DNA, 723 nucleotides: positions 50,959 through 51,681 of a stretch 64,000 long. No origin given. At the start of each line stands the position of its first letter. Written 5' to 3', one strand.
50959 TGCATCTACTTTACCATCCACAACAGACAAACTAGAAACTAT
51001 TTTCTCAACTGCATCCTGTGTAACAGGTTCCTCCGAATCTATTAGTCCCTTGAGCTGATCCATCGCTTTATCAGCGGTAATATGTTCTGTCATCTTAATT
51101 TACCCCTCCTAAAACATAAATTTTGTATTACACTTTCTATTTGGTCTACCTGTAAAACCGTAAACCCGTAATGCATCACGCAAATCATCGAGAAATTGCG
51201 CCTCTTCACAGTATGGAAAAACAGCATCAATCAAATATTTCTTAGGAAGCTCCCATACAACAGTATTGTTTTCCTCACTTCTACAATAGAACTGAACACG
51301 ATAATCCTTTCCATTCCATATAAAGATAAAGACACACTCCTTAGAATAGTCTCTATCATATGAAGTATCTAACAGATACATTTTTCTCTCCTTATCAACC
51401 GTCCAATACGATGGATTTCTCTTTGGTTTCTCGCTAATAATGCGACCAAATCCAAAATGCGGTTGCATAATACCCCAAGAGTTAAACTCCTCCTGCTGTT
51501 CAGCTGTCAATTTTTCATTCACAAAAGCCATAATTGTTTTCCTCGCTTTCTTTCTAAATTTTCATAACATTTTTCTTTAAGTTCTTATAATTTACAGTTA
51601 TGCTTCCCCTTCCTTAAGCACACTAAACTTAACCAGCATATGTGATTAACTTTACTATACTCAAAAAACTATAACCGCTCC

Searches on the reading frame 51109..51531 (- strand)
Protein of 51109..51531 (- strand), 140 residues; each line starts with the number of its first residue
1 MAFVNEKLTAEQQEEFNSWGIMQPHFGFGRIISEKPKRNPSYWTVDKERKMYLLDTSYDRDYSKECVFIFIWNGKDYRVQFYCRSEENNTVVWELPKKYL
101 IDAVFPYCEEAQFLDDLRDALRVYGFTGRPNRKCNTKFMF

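Call 9: search_protein_families(library=pfam, proteins=[window:51109-51531:-], max_evalue=0.1)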
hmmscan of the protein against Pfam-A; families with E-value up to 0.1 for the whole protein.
window:51109-51531:- (140 aa): 0 families

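Call 14: find_encoding_contigs(protein=window:51109-51531:-, flank=10000, max_places=10)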
Protein window:51109-51531:- (140 aa): no gene with exactly this product is on record in the collection.

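Call 51: search_solved_structures(query=A6, max_evalue=1)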
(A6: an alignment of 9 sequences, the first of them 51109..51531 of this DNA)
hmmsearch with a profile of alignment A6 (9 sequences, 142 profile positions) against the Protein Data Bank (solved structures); distinct sequences matched with E-value up to 1: 2.
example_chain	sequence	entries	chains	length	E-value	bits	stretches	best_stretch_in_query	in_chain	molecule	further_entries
2jjd_A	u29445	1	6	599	0.23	14.5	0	45-92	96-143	RECEPTOR-TYPE TYROSINE-PROTEIN PHOSPHATASE EPSILON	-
6dd8_A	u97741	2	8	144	0.26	14.3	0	70-116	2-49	Synaptonemal complex protein 3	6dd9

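Call 52: search_protein_families(library=ncbifam, proteins=[window:51109-51531:-], max_evalue=0.1)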
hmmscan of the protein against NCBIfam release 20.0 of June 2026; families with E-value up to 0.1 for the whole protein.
window:51109-51531:- (140 aa): 0 families

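Call 54: find_homologous_proteins(query=A6, max_evalue=0.001)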
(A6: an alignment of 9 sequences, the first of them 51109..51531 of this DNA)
Query A6 (9 sequences) (140 aa, profile of the alignment): 83 proteins with E <= 0.001 among 1243 candidates.
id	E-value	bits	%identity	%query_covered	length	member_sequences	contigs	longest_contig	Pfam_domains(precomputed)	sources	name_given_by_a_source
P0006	3.5e-51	191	24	63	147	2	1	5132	-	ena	-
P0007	6.9e-51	190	24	71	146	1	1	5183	-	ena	-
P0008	7.4e-43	164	27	41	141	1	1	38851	-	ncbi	-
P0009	2.4e-42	162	27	58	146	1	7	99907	-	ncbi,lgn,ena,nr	ncbi:MAG: hypothetical protein J6L69_07710 [Lachnospiraceae bacterium]|nr:hypothetical protein [Lach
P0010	8.1e-42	160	28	64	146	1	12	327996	-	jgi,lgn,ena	-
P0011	1.7e-41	159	24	86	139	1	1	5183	-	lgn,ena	-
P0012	3.8e-41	158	31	39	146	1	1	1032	-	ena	-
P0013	4.9e-41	158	24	81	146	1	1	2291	-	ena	-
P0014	3.3e-40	155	25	88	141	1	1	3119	-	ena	-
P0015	7.2e-39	151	28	59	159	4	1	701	-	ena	-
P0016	8.3e-39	151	23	63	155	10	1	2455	-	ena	-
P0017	9.0e-39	150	24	58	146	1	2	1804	-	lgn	-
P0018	1.9e-38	149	83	100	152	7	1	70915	-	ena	-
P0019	2.0e-38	149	23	86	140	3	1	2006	-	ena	-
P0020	2.9e-38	149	26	86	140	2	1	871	-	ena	-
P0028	1.1e-35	140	32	41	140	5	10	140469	-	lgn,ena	-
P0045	7.2e-33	131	62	100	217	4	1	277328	-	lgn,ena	-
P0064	3.0e-27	113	59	100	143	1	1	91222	-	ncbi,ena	-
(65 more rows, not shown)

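Call 55: find_encoding_contigs(protein=P0018, flank=8000, max_places=2)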
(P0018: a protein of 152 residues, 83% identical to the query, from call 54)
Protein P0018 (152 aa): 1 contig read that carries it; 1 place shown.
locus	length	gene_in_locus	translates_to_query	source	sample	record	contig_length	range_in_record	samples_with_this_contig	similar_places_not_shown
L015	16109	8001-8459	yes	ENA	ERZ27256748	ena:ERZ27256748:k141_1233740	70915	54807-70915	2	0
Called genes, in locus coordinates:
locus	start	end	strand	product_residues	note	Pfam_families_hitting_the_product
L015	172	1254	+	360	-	PF00266:Aminotran_5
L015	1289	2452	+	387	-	PF00389:2-Hacid_dh, PF02826:2-Hacid_dh_C, PF03446:NAD_binding_2 (faint)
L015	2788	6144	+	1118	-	PF00990:GGDEF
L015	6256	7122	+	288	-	-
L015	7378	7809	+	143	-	-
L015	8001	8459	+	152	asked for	-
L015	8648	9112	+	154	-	-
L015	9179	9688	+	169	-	-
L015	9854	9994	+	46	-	-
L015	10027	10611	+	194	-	-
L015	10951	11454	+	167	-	-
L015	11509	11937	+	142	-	-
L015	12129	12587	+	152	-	-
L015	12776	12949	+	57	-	-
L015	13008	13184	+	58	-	-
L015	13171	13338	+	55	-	-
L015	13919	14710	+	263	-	-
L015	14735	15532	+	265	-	-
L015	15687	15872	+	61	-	-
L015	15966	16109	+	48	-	?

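Call 56: find_encoding_contigs(protein=P0064, flank=8000, max_places=2)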
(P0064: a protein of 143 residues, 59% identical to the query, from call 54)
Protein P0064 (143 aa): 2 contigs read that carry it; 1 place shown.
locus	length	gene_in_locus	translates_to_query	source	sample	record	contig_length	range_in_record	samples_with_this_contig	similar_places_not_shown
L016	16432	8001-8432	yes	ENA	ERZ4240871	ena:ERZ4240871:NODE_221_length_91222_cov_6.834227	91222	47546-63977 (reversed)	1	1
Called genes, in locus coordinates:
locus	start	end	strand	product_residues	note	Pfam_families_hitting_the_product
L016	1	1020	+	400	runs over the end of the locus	PF03704:BTAD (weak)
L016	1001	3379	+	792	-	PF00270:DEAD (weak), PF06733:DEAD_2, PF13307:Helicase_C_2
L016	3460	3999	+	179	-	PF02915:Rubrerythrin, PF21349:RUBY_RBDX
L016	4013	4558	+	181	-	PF04542:Sigma70_r2 (weak), PF04539:Sigma70_r3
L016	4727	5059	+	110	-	-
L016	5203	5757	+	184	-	-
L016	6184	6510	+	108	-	-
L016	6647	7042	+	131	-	-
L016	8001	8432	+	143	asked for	-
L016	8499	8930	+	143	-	-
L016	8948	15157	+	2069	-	PF26745:SPM, PF06594:HCBP_related (faint), PF00353:HemolysinCabind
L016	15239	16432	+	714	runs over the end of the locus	PF03412:Peptidase_C39, PF00664:ABC_membrane, PF00005:ABC_tran, PF02463:SMC_N (weak)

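Call 57: find_encoding_contigs(protein=P0010, flank=8000, max_places=2)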
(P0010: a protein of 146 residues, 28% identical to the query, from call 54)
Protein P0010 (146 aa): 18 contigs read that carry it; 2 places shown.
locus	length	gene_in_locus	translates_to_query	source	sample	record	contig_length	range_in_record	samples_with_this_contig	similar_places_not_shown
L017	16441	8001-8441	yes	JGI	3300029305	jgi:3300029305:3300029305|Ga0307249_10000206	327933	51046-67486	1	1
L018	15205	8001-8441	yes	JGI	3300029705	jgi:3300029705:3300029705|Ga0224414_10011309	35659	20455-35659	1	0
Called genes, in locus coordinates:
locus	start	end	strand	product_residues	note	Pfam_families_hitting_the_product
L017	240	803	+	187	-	PF13958:ToxN_toxin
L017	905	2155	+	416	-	PF02492:cobW, PF24748:Galaxin_repeat (weak)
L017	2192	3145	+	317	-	PF02492:cobW, PF21537:DUF1980_C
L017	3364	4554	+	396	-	-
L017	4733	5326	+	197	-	-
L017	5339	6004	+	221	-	PF00072:Response_reg, PF00486:Trans_reg_C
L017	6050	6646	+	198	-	-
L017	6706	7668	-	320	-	-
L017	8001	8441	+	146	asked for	-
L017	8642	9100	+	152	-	PF07963:N_methyl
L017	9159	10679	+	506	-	PF00512:HisKA, PF02518:HATPase_c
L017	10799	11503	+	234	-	-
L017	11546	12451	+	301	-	PF01584:CheW, PF00072:Response_reg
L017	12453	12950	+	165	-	-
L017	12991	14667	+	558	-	-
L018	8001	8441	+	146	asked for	-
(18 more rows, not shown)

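Call 61: search_protein_families(library=pfam, proteins=[L016:8948-15157:+], max_evalue=0.001)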
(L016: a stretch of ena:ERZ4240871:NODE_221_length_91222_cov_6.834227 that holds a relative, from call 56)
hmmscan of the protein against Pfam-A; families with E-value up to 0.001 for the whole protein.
L016:8948-15157:+ (2069 aa): 2 families
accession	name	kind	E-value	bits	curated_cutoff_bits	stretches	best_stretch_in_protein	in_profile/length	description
PF00353.25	HemolysinCabind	-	5.7e-94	307.8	23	17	971-1002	5-36/36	RTX calcium-binding nonapeptide repeat (4 copies)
PF06594.17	HCBP_related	-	3.6e-25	88.1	21.4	2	1804-1840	1-38/42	Haemolysin-type calcium binding protein related domain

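Call 72: predict_structure(alignment_id=A7)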
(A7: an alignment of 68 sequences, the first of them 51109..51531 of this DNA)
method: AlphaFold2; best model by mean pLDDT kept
length: 140 residues; sequences in the alignment: 68
mean_pLDDT: 91.6   pTM: 0.85
mean pLDDT of the five models: 91.6, 91.5, 89.3, 89.0, 85.4
residues with pLDDT >= 90: 110; 70-90: 27; 50-70: 3; < 50: 0
segments of 3 or more residues with pLDDT < 50: none
pLDDT, mean of each block of 10 residues (from residue 1): 91 95 93 94 94 93 95 94 91 94 85 93 88 82
secondary structure, 60 per line:
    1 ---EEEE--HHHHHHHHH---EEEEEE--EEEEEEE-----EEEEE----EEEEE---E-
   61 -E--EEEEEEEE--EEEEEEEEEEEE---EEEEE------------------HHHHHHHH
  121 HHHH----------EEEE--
elements in order: E4-7 H10-18 E22-27 E30-36 E42-46 E51-55 E65-72 E75-86 E90-94 H113-124 E135-138

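Call 75: fold_search(model_id=the predicted structure, library=pdb)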
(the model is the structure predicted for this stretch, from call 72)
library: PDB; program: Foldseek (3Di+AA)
matches with E <= 10: 337; with E <= 0.001: 0
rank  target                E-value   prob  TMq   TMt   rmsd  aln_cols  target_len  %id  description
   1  6yug_A                5.0e-01  0.08  0.22  0.22  10.2       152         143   11  Crystal structure of C. parvum GNA1 in complex with acetyl-CoA and glucose 6P. (released 2020-09-30)
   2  2b3u_A                6.0e-01  0.15  0.24  0.22   6.6        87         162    7  Human Spermine spermidine acetyltransferase K26R mutant (released 2006-01-17)
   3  4zgy_B                6.8e-01  0.11  0.20  0.22   6.5        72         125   14  STRUCTURE of HUMAN ORNITHINE DECARBOXYLASE IN COMPLEX WITH A C-TERMINAL FRAGMENT OF ANTIZYME (released 2015-09-02)
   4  5bwa_B                7.2e-01  0.10  0.22  0.24   6.6        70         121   16  Crystal structure of ODC-PLP-AZ1 ternary complex (released 2015-12-09)
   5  2bei_A                7.6e-01  0.15  0.26  0.24   5.6        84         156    8  X-ray structure of thialysine n-acetyltransferase (SSAT2) from homo sapiens (released 2005-11-01)
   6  9obo_C                9.1e-01  0.25  0.31  0.07   5.8        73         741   10  Crystal structure of Mycobacterium tuberculosis isocitrate lyase 2 fixed in the apo form with disulfide bonds (released 2026-03-18)
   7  9mjg_C                9.1e-01  0.16  0.30  0.16   9.7       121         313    8  Crystal structure of HAT1 in complex with XS380871 (released 2025-02-05)
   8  7bb9                  9.7e-01  0.03  0.15  0.06  17.6        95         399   12  Crystal structure of Lugdulysin E242Q Y315F mutant (released 2022-07-13)
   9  2hdx_F                1.1e+00  0.08  0.20  0.25  12.0        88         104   12  Crystal structure of the Src homology-2 domain of SH2-B in complex with Jak2 pTyr813 phosphopeptide (released 2006-08-08)
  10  5vz0_D                1.2e+00  0.08  0.19  0.03  10.9        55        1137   16  Crystal structure of Lactococcus lactis pyruvate carboxylase G746A mutant in complex with cyclic-di-AMP (released 2017-08-16)
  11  9f01_A                1.2e+00  0.06  0.18  0.22  11.9        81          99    9  Complex between D-SH2 domain of ABL with monobody 'DAM21 (released 2024-12-25)
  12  5vz0_B                1.2e+00  0.08  0.19  0.03  10.8        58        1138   16  Crystal structure of Lactococcus lactis pyruvate carboxylase G746A mutant in complex with cyclic-di-AMP (released 2017-08-16)
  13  6edw_D                1.3e+00  0.23  0.32  0.08   5.1        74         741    9  Crystal structure of Mycobacterium tuberculosis ICL2 in the apo form (released 2019-08-14)
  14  6edw_A                1.3e+00  0.23  0.31  0.08   5.4        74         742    8  Crystal structure of Mycobacterium tuberculosis ICL2 in the apo form (released 2019-08-14)
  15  2bei_B                1.3e+00  0.15  0.28  0.25   5.5        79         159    9  X-ray structure of thialysine n-acetyltransferase (SSAT2) from homo sapiens (released 2005-11-01)
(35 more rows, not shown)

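Call 76: find_encoding_contigs(protein=P0009, flank=6000, max_places=2)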
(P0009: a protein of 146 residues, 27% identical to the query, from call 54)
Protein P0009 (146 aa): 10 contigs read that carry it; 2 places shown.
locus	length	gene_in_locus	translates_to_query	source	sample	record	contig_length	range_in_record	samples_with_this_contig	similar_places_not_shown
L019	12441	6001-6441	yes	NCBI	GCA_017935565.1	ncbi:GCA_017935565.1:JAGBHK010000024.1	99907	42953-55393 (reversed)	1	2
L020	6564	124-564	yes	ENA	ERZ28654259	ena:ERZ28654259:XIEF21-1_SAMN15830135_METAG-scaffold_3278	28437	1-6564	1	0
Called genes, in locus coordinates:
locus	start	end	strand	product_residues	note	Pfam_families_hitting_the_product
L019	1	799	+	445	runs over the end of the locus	PF00289:Biotin_carb_N, PF02222:ATP-grasp (weak), PF02786:CPSase_L_D2, PF07478:Dala_Dala_lig_C, PF02785:Biotin_carb_C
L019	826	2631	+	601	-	PF00378:ECH_1 (faint), PF17848:Zn_ribbon_ACC (weak), PF01039:Carboxyl_trans, PF03255:ACCA, PF01039:Carboxyl_trans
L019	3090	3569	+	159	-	-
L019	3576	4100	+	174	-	PF14567:SUKH_5 (faint), PF09346:SMI1_KNR4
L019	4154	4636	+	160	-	-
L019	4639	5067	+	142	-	PF14567:SUKH_5 (weak), PF09346:SMI1_KNR4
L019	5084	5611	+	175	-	PF14567:SUKH_5 (weak), PF09346:SMI1_KNR4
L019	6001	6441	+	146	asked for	-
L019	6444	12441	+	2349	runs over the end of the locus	PF00353:HemolysinCabind, PF06594:HCBP_related (weak), PF00353:HemolysinCabind, PF06594:HCBP_related (weak), PF00353:HemolysinCabind, PF06594:HCBP_related, PF00353:HemolysinCabind, PF00353:HemolysinCabind, +1 more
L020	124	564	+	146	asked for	-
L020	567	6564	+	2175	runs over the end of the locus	PF00353:HemolysinCabind, PF06594:HCBP_related (weak), PF00353:HemolysinCabind, PF06594:HCBP_related (weak), PF00353:HemolysinCabind, PF06594:HCBP_related, PF00353:HemolysinCabind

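Call 77: find_encoding_contigs(protein=P0045, flank=6000, max_places=2)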
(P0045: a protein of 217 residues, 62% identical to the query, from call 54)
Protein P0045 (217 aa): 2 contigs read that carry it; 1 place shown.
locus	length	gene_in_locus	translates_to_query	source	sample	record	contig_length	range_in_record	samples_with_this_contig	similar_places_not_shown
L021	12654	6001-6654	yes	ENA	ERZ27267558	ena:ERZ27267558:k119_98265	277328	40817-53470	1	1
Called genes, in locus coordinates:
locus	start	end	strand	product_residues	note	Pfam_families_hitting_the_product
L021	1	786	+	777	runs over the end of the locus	PF01637:ATPase_2 (faint), PF00004:AAA, PF17871:AAA_lid_9, PF00158:Sigma54_activat (weak), PF00004:AAA, PF07724:AAA_2, PF07728:AAA_5, PF10431:ClpB_D2-small, +7 more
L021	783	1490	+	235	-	PF00106:adh_short, PF01370:Epimerase, PF08659:KR, PF13561:adh_short_C2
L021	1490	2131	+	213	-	PF00702:Hydrolase, PF12710:HAD, PF13419:HAD_2, PF13242:Hydrolase_like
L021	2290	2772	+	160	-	PF04277:OAD_gamma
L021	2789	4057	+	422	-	PF03977:OAD_beta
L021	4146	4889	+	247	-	PF08378:NERD, PF01396:Zn_ribbon_Top1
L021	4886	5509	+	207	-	PF04402:SIMPL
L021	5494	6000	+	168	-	-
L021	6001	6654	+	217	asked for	-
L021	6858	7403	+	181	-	PF04014:MazE_antitoxin, PF15714:SpoVT_C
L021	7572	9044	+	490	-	PF02638:GHL10, PF14871:GHL6 (faint)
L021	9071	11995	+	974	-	PF01520:Amidase_3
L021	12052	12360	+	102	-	-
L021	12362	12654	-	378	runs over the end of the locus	PF01168:Ala_racemase_N, PF00842:Ala_racemase_C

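Call 78: find_encoding_contigs(protein=P0028, flank=6000, max_places=2)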
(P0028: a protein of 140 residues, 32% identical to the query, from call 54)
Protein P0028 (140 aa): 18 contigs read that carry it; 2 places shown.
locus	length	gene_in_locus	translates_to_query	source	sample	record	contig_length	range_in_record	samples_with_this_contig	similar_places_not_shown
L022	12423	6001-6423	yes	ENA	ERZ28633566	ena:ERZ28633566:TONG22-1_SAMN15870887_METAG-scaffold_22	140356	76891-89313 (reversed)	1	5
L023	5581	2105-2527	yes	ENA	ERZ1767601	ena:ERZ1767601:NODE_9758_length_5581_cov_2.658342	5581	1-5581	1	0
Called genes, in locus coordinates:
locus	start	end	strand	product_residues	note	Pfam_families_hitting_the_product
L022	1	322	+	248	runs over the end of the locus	PF00702:Hydrolase, PF13419:HAD_2, PF13242:Hydrolase_like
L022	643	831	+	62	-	PF20037:DUF6440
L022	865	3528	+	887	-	PF00133:tRNA-synt_1, PF01406:tRNA-synt_1e (faint), PF09334:tRNA-synt_1g, PF13603:tRNA-synt_1_2, PF09334:tRNA-synt_1g, PF08264:Anticodon_1, PF10458:Val_tRNA-synt_C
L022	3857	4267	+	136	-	-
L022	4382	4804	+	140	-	-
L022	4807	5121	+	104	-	-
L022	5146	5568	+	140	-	-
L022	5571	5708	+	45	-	-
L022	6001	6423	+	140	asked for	-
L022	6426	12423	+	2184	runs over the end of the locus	PF26745:SPM, PF00353:HemolysinCabind, PF06594:HCBP_related (weak), PF00353:HemolysinCabind, PF06594:HCBP_related, PF00353:HemolysinCabind, PF00353:HemolysinCabind, PF00353:HemolysinCabind, +4 more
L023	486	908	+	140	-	-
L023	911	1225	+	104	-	-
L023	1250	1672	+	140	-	-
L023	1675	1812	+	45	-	-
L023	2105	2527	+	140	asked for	-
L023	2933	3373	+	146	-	-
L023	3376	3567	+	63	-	-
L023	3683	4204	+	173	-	-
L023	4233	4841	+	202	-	PF07081:DUF1349, PF17851:GH43_C2 (weak)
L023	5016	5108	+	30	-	-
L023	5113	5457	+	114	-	-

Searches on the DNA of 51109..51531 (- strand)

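Call 58: search_rna_families(sources=[L015, L016, L017, L018], threshold=gathering)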
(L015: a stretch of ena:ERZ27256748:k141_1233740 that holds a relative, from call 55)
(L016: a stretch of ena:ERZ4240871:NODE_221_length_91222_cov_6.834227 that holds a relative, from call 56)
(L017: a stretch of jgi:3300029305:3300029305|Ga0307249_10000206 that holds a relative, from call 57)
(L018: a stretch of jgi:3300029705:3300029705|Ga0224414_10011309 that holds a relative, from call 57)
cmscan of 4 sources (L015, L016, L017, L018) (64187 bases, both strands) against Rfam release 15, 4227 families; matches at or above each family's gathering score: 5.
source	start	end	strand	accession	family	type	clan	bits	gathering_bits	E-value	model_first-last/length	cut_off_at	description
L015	10818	10904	+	RF01051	c-di-GMP-I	Cis-reg; riboswitch;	CL00126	75.5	35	5.1e-13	1-87/87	no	c-di-GMP-I riboswitch aptamer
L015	7177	7270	+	RF01051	c-di-GMP-I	Cis-reg; riboswitch;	CL00126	68.3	35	2.9e-11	1-87/87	no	c-di-GMP-I riboswitch aptamer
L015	13773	13866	+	RF01051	c-di-GMP-I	Cis-reg; riboswitch;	CL00126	68.3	35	2.9e-11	1-87/87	no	c-di-GMP-I riboswitch aptamer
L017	7835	7940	+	RF01051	c-di-GMP-I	Cis-reg; riboswitch;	CL00126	62.6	35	7.2e-10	1-87/87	no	c-di-GMP-I riboswitch aptamer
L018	7835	7940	+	RF01051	c-di-GMP-I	Cis-reg; riboswitch;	CL00126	62.6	35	7.2e-10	1-87/87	no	c-di-GMP-I riboswitch aptamer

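Call 79: search_rna_families(sources=[L019, L020, L021, L022, L023], threshold=gathering)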
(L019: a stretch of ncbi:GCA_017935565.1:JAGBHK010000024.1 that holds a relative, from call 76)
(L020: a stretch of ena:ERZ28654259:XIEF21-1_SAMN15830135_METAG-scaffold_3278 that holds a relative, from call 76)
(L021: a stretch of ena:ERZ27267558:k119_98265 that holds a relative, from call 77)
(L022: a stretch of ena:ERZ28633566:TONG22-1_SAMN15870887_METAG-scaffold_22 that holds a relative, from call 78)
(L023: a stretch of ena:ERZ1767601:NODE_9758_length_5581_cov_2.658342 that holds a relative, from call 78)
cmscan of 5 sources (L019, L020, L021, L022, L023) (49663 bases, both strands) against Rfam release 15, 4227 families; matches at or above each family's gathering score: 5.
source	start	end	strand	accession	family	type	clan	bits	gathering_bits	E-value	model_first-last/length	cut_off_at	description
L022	376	592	+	RF00230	T-box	Cis-reg; leader;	-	102.1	93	1.7e-21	1-219/219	no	T-box leader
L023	67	175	+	RF01051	c-di-GMP-I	Cis-reg; riboswitch;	CL00126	61.4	35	1.1e-09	1-87/87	no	c-di-GMP-I riboswitch aptamer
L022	3669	3774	+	RF01051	c-di-GMP-I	Cis-reg; riboswitch;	CL00126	59.1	35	4.1e-09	1-87/87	no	c-di-GMP-I riboswitch aptamer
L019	5734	5831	+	RF01051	c-di-GMP-I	Cis-reg; riboswitch;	CL00126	55.6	35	2.8e-08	1-87/87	no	c-di-GMP-I riboswitch aptamer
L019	2925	3022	+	RF01051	c-di-GMP-I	Cis-reg; riboswitch;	CL00126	55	35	4e-08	1-87/87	no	c-di-GMP-I riboswitch aptamer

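Call 80: search_rna_families(source=L016, start=4500, end=8100, threshold=evalue, max_evalue=1)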
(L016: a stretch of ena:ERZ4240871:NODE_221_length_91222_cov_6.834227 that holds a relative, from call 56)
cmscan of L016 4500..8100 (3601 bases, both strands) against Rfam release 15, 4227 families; matches with E-value up to 1: 5.
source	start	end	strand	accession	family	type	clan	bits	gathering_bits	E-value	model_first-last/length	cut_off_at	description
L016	6561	6622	-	RF00697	mir-186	Gene; miRNA;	-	32.3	70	0.0014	1-82/82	no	mir-186 microRNA precursor family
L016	6559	6618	+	RF00697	mir-186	Gene; miRNA;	-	28.7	70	0.013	1-82/82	no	mir-186 microRNA precursor family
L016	6560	6621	-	RF03831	mir-627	Gene; miRNA;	-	28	86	0.0027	1-87/87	no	mir-627 microRNA precursor family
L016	5784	5877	-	RF02325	TtnuHACA18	Gene; snRNA; snoRNA; HACA-box;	-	25.9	100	0.63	1-130/130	no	Tetrahymena snoRNA TtnuHACA18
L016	4865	4980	-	RF01390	isrG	Gene; sRNA;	-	18.5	100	0.047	126-208/279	no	isrG Hfq binding RNA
